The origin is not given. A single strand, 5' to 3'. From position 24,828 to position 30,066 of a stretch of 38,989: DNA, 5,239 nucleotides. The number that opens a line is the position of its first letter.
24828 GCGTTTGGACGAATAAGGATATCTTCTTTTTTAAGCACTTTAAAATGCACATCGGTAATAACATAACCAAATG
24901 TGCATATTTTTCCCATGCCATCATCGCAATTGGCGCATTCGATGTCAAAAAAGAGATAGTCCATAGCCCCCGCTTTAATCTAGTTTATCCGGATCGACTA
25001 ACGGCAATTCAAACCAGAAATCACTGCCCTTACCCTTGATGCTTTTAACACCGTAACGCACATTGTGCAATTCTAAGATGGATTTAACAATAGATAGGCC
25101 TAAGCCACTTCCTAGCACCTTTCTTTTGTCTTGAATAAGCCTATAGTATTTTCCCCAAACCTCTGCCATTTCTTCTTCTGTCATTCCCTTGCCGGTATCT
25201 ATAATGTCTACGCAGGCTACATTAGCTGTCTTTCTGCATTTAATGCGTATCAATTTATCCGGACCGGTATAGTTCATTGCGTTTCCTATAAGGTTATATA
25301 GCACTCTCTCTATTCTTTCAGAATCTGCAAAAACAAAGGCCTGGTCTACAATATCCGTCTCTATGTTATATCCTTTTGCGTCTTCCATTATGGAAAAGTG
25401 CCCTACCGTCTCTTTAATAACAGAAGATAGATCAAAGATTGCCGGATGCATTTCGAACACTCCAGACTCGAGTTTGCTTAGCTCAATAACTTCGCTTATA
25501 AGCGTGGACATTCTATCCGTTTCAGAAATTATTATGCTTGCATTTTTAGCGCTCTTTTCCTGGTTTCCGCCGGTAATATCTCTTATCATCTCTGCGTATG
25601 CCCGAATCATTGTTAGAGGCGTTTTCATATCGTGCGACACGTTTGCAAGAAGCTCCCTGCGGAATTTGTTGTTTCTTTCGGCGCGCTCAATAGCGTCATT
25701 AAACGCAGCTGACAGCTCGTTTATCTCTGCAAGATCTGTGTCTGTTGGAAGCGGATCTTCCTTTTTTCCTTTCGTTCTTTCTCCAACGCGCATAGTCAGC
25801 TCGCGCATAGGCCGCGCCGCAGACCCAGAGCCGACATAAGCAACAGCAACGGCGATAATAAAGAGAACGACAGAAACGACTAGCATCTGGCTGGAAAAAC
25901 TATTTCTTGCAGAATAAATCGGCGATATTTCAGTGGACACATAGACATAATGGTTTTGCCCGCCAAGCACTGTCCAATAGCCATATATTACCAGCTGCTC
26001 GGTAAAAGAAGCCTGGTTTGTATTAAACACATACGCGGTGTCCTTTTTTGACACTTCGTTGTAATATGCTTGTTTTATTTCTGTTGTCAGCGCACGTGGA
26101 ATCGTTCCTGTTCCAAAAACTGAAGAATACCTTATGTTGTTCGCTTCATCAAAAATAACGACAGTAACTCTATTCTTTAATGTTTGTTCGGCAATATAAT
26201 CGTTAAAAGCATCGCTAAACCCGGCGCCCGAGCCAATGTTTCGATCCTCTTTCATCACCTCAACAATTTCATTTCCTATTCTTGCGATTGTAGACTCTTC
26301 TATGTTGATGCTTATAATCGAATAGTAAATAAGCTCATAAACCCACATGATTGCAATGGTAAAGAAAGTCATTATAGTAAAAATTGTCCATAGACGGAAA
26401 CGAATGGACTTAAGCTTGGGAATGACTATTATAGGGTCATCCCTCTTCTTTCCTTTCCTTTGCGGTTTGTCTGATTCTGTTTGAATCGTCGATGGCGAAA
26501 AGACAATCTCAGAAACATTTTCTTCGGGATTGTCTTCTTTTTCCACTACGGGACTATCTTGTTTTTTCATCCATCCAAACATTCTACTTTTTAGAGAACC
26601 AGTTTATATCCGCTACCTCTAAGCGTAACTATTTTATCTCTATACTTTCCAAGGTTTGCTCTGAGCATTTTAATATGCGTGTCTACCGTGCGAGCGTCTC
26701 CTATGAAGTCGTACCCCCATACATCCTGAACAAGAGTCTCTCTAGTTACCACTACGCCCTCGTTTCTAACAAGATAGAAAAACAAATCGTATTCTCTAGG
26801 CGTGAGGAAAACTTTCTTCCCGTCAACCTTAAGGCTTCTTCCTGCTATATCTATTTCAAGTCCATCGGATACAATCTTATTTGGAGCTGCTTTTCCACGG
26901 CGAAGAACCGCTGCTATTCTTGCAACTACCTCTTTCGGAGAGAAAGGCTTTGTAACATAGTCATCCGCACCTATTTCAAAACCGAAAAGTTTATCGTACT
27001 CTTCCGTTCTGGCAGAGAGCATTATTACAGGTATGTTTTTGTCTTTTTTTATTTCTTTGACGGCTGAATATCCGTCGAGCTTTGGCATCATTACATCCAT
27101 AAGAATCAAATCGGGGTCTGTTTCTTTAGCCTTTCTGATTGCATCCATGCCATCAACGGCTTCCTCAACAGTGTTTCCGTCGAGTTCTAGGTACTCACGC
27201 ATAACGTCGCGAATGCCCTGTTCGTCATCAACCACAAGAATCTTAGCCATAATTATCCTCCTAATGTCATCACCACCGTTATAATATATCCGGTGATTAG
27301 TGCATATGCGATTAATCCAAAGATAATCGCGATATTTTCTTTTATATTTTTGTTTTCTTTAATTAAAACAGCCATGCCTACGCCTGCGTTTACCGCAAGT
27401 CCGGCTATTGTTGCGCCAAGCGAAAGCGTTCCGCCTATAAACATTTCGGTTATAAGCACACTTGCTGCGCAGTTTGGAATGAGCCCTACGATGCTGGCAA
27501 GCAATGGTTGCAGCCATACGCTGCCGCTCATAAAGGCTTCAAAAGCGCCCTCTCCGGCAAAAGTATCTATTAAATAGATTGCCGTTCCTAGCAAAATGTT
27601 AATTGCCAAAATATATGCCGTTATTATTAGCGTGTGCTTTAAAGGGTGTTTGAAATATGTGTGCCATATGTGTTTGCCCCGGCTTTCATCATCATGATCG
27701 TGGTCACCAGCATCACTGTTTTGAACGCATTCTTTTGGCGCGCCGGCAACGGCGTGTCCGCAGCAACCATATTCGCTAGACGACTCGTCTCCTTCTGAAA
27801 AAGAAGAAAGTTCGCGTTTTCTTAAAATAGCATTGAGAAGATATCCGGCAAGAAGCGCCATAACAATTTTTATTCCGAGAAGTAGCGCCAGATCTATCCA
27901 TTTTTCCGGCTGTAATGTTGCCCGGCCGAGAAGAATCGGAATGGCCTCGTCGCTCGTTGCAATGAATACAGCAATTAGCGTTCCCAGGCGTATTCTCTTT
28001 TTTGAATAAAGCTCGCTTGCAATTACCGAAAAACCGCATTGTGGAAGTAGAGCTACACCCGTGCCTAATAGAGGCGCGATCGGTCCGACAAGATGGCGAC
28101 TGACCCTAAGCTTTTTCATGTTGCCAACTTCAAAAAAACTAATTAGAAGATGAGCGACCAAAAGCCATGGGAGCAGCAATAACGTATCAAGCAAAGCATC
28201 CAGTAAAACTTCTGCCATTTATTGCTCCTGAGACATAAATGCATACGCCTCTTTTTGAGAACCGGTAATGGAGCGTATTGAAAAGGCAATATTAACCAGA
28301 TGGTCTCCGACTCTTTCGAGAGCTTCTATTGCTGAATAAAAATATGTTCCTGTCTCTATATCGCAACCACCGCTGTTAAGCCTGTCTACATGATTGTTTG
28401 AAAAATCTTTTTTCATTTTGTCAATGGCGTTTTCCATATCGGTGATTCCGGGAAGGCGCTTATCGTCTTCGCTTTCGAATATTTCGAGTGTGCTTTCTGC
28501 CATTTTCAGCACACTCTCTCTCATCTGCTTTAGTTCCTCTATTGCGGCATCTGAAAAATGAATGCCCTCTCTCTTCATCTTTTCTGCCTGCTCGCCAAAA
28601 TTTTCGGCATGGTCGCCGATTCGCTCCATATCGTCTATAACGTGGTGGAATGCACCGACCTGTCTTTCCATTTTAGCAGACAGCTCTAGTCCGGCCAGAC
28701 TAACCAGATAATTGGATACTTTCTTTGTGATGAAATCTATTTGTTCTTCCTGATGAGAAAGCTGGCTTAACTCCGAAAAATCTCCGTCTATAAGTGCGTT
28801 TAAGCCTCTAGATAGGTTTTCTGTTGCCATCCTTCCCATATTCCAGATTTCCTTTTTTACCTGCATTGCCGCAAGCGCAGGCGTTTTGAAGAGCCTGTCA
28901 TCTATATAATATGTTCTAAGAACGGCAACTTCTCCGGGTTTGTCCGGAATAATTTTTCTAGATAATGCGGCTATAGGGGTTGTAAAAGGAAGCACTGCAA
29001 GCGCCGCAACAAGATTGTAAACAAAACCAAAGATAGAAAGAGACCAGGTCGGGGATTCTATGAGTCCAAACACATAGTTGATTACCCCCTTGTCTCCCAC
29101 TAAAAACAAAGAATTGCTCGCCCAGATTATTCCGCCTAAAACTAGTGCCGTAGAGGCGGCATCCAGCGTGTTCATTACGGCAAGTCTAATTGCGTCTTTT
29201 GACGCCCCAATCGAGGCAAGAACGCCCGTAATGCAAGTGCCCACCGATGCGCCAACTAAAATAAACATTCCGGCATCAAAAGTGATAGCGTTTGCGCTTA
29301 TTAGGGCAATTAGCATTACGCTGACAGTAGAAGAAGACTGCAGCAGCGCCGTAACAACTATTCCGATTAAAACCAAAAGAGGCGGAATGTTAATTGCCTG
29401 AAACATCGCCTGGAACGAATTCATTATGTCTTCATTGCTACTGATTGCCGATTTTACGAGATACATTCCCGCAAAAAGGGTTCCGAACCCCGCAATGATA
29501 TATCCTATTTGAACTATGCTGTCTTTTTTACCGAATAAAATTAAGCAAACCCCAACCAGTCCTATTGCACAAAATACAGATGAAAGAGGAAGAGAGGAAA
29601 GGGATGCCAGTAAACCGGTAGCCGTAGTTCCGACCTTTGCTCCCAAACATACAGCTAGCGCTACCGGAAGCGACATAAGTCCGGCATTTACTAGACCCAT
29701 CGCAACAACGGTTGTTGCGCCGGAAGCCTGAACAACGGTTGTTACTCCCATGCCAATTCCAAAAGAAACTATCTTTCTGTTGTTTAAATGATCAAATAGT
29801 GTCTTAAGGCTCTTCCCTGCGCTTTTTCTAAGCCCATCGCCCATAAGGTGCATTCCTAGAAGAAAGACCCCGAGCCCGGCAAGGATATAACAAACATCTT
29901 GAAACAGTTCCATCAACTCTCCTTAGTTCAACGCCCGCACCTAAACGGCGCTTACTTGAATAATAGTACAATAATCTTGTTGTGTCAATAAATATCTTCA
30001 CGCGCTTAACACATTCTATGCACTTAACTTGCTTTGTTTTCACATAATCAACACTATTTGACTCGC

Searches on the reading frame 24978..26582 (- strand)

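Call 83: search_protein_families(library=pfam, proteins=[window:24978-26582:-], max_evalue=0.0001)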
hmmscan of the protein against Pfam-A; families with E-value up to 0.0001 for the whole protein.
window:24978-26582:- (535 aa): 2 families
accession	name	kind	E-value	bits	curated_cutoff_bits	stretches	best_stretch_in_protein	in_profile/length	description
PF02518.31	HATPase_c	-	2.8e-22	79.7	26.4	1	420-528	2-109/111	Histidine kinase-, DNA gyrase B-, and HSP90-like ATPase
PF00512.31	HisKA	-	4e-18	65.7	26.9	1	308-374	2-66/66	His Kinase A (phospho-acceptor) domain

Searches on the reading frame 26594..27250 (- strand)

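Call 83: search_protein_families(library=pfam, proteins=[window:26594-27250:-], max_evalue=0.0001)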
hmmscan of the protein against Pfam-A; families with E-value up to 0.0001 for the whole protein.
window:26594-27250:- (219 aa): 2 families
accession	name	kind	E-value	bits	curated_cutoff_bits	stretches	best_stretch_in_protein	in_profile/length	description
PF00072.30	Response_reg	-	2.8e-31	108.4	30.2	1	4-112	1-110/111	Response regulator receiver domain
PF00486.34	Trans_reg_C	-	7.8e-23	80.8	26.2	1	144-217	1-77/77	Transcriptional regulatory protein, C terminal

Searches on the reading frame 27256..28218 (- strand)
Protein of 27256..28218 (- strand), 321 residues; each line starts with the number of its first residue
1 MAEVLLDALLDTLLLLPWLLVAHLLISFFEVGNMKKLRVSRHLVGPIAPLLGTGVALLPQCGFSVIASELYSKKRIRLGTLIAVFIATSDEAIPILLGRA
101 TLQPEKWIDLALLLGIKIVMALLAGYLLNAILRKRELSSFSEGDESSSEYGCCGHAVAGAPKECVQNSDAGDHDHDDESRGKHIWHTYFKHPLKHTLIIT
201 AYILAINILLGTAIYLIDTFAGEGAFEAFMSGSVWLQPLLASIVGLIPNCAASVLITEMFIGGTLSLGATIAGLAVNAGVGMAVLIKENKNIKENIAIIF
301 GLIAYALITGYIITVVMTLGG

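Call 83: search_protein_families(library=pfam, proteins=[window:27256-28218:-], max_evalue=0.0001)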
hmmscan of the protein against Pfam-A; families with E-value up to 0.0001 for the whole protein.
window:27256-28218:- (321 aa): 1 family
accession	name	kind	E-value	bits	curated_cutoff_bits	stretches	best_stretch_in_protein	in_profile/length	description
PF11449.14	ArsP_2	-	1.6e-16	60.9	32.5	2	47-143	51-141/359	Putative, 10TM heavy-metal exporter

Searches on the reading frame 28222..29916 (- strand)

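Call 83: search_protein_families(library=pfam, proteins=[window:28222-29916:-], max_evalue=0.0001)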
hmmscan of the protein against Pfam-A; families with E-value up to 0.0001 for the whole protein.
window:28222-29916:- (565 aa): 2 families
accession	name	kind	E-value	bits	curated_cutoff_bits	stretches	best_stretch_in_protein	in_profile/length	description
PF02690.20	Na_Pi_cotrans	-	2.7e-47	160.7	29.1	2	18-155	2-136/137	Na+/Pi-cotransporter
PF01895.24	PhoU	-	1.5e-28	99.5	23.5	2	462-544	1-86/89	PhoU domain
